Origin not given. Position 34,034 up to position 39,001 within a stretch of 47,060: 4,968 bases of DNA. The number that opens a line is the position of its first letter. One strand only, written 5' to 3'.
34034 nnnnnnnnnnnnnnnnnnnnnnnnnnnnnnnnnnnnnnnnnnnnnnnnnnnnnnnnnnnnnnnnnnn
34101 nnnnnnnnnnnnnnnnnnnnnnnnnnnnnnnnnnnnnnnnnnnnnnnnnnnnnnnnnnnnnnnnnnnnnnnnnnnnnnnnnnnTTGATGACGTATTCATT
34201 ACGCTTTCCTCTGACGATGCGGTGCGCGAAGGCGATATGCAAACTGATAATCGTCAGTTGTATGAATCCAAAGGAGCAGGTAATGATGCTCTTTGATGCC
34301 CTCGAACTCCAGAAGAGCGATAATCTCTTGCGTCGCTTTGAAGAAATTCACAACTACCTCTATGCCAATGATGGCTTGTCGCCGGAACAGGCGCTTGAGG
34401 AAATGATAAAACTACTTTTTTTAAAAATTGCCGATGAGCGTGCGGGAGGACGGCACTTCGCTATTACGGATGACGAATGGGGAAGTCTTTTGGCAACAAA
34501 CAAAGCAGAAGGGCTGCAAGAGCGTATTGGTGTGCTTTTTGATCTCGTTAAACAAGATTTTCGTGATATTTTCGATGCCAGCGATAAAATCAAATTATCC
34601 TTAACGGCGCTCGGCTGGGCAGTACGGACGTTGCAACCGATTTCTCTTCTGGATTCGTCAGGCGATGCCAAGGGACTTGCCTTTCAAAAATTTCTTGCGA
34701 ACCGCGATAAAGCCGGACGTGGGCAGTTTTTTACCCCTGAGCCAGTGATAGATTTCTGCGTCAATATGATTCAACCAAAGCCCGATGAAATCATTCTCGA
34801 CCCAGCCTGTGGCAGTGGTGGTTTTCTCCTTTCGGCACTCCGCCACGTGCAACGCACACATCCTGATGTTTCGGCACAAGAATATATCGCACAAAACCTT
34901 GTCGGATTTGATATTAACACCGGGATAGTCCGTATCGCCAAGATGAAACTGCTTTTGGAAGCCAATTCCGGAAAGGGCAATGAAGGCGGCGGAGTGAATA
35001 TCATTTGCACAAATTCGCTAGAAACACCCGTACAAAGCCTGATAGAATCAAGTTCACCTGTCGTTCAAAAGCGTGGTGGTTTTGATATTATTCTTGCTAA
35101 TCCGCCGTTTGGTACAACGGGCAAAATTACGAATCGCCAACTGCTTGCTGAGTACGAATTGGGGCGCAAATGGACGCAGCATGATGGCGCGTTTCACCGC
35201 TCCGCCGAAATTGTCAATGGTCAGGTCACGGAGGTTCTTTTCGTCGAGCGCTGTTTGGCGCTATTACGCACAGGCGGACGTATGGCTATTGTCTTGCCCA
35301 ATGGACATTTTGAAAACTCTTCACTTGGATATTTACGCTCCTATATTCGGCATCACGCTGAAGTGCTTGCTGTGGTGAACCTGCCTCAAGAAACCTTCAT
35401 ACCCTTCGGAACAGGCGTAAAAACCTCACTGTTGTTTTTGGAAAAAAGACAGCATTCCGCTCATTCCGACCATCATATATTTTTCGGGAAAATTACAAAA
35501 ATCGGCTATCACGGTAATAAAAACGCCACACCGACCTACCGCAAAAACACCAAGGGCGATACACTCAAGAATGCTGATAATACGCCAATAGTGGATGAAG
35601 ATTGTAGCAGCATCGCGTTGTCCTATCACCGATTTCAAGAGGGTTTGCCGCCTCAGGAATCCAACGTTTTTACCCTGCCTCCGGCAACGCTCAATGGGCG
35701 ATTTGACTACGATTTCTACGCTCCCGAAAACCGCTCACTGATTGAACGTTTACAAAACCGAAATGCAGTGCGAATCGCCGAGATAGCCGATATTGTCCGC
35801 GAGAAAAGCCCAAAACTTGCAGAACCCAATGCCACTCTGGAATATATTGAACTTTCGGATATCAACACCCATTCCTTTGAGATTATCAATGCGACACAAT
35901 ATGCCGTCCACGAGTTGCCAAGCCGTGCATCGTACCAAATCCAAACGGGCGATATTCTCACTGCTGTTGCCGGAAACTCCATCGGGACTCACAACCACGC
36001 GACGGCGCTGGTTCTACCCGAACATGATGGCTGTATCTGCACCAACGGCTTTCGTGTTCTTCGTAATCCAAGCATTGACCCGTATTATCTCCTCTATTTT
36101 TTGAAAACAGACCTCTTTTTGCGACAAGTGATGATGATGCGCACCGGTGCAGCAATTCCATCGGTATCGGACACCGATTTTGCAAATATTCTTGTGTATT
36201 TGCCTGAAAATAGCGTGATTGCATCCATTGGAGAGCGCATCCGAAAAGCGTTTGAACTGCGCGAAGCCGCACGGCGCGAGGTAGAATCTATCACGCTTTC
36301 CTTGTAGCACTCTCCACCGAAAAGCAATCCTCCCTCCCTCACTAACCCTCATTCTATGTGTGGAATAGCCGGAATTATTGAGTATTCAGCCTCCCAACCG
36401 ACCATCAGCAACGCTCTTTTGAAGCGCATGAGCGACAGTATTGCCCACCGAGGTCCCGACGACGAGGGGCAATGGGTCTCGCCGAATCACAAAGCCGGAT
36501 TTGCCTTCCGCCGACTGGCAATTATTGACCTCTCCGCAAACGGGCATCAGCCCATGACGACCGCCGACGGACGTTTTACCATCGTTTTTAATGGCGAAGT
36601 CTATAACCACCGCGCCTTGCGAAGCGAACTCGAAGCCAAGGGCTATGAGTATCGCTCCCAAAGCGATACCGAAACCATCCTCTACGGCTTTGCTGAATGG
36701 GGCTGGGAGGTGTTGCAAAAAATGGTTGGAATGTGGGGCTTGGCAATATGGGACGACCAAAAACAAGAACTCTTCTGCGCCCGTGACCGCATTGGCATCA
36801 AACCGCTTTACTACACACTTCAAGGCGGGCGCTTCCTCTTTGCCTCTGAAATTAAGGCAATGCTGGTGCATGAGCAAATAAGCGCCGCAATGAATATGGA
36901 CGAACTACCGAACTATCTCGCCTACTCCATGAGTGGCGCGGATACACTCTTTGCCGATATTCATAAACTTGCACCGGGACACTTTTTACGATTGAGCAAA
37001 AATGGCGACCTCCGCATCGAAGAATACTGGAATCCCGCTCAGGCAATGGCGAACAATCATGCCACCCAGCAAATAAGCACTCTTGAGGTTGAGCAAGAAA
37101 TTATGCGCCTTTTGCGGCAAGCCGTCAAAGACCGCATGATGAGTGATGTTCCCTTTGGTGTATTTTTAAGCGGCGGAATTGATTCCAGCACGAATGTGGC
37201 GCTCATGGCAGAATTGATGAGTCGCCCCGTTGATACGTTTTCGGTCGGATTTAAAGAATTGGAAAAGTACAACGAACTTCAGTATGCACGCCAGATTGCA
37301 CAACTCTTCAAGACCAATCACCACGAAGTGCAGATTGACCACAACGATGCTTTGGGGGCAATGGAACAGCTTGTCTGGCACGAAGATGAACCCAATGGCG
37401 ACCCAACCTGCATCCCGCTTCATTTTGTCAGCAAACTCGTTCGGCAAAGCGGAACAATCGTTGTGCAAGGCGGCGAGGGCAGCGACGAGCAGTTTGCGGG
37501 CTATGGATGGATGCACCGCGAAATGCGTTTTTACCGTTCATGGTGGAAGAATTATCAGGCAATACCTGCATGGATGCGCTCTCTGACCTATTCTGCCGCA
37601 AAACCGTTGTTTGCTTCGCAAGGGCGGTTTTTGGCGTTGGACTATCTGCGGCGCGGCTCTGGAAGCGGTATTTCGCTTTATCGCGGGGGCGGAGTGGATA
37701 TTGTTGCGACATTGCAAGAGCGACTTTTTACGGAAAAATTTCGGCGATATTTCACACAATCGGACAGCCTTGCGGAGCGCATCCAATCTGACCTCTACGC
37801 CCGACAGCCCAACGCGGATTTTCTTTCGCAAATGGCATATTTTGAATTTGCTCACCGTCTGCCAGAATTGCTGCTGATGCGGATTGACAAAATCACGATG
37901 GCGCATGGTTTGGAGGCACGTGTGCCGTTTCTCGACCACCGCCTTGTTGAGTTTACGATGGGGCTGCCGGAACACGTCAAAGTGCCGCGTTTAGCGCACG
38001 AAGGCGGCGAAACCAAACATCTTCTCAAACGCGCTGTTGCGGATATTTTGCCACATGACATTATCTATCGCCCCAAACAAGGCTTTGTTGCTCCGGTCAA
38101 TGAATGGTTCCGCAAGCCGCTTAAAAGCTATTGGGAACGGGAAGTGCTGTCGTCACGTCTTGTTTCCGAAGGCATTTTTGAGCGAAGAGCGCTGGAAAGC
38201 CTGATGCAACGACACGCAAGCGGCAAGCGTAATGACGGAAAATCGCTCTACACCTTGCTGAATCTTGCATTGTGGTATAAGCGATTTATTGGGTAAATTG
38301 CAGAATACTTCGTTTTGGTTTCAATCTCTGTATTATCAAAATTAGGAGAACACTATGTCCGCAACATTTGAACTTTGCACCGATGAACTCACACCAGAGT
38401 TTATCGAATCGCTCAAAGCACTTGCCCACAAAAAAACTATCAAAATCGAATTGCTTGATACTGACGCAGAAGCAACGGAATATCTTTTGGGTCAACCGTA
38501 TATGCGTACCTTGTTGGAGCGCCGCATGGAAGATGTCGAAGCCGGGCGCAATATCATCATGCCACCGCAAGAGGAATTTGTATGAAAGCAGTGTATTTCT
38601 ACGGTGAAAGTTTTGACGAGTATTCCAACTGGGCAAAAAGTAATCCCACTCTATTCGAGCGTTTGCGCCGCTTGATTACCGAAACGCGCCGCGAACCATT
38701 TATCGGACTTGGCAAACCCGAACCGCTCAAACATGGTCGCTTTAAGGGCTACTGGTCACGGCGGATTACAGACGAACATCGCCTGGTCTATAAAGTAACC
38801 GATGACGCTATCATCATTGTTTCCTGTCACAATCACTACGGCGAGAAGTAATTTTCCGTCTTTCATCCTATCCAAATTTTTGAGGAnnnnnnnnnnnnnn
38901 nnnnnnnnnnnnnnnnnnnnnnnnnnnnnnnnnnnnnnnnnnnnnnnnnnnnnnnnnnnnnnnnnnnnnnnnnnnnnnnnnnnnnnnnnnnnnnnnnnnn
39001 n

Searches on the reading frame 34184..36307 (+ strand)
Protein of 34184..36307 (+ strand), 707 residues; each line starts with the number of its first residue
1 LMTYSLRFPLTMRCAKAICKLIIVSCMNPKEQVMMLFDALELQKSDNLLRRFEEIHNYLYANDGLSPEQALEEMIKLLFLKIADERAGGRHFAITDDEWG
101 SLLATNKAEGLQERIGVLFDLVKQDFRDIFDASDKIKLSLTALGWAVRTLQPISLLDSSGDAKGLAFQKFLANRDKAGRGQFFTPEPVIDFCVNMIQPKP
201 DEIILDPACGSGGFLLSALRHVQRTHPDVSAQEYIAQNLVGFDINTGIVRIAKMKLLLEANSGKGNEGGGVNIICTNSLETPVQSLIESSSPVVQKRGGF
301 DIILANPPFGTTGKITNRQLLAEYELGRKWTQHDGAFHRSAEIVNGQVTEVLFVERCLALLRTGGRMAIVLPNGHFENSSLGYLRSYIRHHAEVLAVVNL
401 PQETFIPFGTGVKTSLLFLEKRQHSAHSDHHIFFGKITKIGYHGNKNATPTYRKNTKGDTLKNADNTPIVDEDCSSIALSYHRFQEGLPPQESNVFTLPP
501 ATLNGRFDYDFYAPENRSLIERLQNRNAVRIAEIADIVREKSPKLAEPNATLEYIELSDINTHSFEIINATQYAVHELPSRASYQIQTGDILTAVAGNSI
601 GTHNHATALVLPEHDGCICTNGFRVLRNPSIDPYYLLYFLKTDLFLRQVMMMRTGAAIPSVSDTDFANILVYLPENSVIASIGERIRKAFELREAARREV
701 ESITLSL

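Call 15: search_protein_families(library=pfam, proteins=[window:34184-36307:+], max_evalue=0.01)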
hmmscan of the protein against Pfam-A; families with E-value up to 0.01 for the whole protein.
window:34184-36307:+ (707 aa): 4 families
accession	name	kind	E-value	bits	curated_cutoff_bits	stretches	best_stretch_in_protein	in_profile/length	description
PF02384.22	N6_Mtase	-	8.8e-39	134.1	20.4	1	167-447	14-256/311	N-6 DNA Methylase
PF07669.17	Eco57I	-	7.4e-13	49.4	25.3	1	237-400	1-165/171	Eco57I restriction-modification methylase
PF01170.24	UPF0020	-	5e-07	30.1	22.3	1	193-311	21-133/197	RMKL-like, methyltransferase domain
PF20473.4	MmeI_Mtase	-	0.00011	22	27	1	204-258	23-84/259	MmeI, DNA-methyltransferase domain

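Call 86: search_protein_families(library=padloc, proteins=[window:34184-36307:+], max_evalue=0.01)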
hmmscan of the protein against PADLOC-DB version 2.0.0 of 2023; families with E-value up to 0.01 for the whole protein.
window:34184-36307:+ (707 aa): 132 families (the best 25 are shown)
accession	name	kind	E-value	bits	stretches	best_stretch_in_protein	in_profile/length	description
PDLC03318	MTase_II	-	5.8e-72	241.1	2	45-225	200-389/723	Type II methyltransferase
PDLC03018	MTase_I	-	6.3e-58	194.8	2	46-224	168-351/749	Type I methyltransferase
PDLC03034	MTase_I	-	1e-53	180.7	2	299-473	473-641/672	Type I methyltransferase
PDLC04134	mad2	-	7.4e-50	168.2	1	46-485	139-488/492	mads_2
PDLC03218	MTase_II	-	1.8e-49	166.8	1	53-444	130-506/532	Type II methyltransferase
PDLC03030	MTase_I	-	4.2e-48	162.3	1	46-426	187-586/670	Type I methyltransferase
PDLC03021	MTase_I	-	1.5e-47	160.6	1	127-451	109-403/491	Type I methyltransferase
PDLC03026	MTase_I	-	2.1e-45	153.8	1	61-426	18-360/487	Type I methyltransferase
PDLC03357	MTase_II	-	2.4e-32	110.1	1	51-431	7-344/620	Type II methyltransferase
PDLC03025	MTase_I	-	1.9e-29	100.8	1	167-428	148-375/569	Type I methyltransferase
PDLC03317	MTase_II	-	1.4e-28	97.7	1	40-447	158-559/831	Type II methyltransferase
PDLC03311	MTase_II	-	8.9e-24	82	1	296-422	98-209/464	Type II methyltransferase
PDLC03031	MTase_I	-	6.8e-23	78.8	1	175-425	178-407/834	Type I methyltransferase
PDLC03335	MTase_II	-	2.3e-22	77.4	1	170-426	70-309/607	Type II methyltransferase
PDLC03624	REase_MTase_IIG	-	3.7e-22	76.1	2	150-431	388-657/1271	Type IIG restriction enzyme-methyltransferase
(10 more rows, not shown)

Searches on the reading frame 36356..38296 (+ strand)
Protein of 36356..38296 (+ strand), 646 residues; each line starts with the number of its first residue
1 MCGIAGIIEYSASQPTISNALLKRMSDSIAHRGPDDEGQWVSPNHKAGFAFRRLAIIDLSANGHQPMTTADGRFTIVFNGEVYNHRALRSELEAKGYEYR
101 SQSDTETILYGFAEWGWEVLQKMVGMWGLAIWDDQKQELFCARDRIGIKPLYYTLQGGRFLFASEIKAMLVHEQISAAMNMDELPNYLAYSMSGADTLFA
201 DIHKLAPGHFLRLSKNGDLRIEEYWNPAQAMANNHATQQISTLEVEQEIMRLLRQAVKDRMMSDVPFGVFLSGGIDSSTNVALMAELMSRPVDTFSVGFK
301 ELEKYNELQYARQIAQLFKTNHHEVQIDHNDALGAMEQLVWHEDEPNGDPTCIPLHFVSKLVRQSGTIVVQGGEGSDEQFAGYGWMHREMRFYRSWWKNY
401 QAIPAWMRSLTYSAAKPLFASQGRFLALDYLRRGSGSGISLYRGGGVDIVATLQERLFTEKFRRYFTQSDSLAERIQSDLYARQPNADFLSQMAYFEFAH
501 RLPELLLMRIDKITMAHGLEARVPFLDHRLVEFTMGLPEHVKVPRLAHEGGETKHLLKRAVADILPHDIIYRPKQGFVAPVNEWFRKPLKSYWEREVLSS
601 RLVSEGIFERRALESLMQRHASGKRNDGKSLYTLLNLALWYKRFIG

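Call 15: search_protein_families(library=pfam, proteins=[window:36356-38296:+], max_evalue=0.01)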
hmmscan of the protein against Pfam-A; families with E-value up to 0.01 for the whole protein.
window:36356-38296:+ (646 aa): 5 families
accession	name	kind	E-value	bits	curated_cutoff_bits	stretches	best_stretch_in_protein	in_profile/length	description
PF00733.27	Asn_synthase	-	2e-97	327.5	21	1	249-641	2-353/354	Asparagine synthase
PF13537.11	GATase_7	-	8e-46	155.5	25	1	52-170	2-122/123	Glutamine amidotransferase domain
PF13522.11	GATase_6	-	6.1e-40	136.7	27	1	34-165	1-130/130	Glutamine amidotransferase domain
PF06508.19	QueC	-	0.00012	22.1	22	1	269-335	4-68/210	Queuosine biosynthesis protein QueC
PF02540.23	NAD_synthase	-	0.00023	20.8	21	1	247-338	3-90/242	NAD synthase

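Call 49: search_protein_families(library=ncbifam, proteins=[window:36356-38296:+], max_evalue=0.001)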
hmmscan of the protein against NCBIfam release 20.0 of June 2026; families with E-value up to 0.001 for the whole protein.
window:36356-38296:+ (646 aa): 12 families
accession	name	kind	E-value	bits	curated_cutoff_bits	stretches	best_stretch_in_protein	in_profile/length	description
TIGR03108.1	eps_aminotran_1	hypoth_equivalog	1.3e-156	522.9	816.9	1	1-638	1-622/628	XrtA/PEP-CTERM system amidotransferase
TIGR01536.1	asn_synth_AEB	equivalog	4.3e-147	491.2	267.1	1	2-577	1-517/517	asparagine synthase (glutamine-hydrolyzing)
TIGR03104.1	trio_amidotrans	equivalog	4.9e-127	424.6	570.1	2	1-387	1-384/589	N-acetylglutaminylglutamine amidotransferase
NF006949.0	PRK09431.1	equivalog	5.2e-99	332.3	499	3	1-171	1-167/554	asparagine synthase B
NF033535.1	lass_lactam_cya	exception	3.3e-82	277.1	525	2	1-416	1-412/668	lasso peptide isopeptide bond-forming cyclase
NF033561.1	macrolact_Ik_Al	subfamily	4.4e-22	78.4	300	2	139-347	93-296/561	albusnodin/ikarugamycin family macrolactam cyclase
NF001484.0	PRK00331.1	subfamily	2.6e-11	42.6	381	1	61-179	83-208/601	isomerizing glutamine--fructose-6-phosphate transaminase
TIGR01135.1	glmS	equivalog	5e-11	41.8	418.05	1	61-180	82-208/607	glutamine--fructose-6-phosphate transaminase (isomerizing)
TIGR01134.1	purF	equivalog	3.8e-08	33.1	350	1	63-174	83-204/432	amidophosphoribosyltransferase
TIGR00552.1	nadE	equivalog_domain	3.1e-05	23.3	63.65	1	243-334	3-93/251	NAD(+) synthase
TIGR00364.1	TIGR00364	equivalog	5.1e-05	22.9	150.3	1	269-345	3-76/201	7-cyano-7-deazaguanine synthase QueC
NF010587.0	PRK13980.1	equivalog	0.0003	20.1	255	1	237-329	6-96/267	NAD+ synthase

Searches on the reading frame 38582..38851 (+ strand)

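Call 15: search_protein_families(library=pfam, proteins=[window:38582-38851:+], max_evalue=0.01)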
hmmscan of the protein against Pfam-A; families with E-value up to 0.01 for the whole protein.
window:38582-38851:+ (89 aa): 2 families
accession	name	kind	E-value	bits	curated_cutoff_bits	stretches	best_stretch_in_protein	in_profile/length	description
PF06769.20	YoeB_toxin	-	2.2e-29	101.7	27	1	7-86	2-80/80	YoeB-like toxin of bacterial type II toxin-antitoxin system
PF05016.21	ParE_toxin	-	0.00062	20.7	23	1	16-80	20-80/89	ParE toxin of type II toxin-antitoxin system, parDE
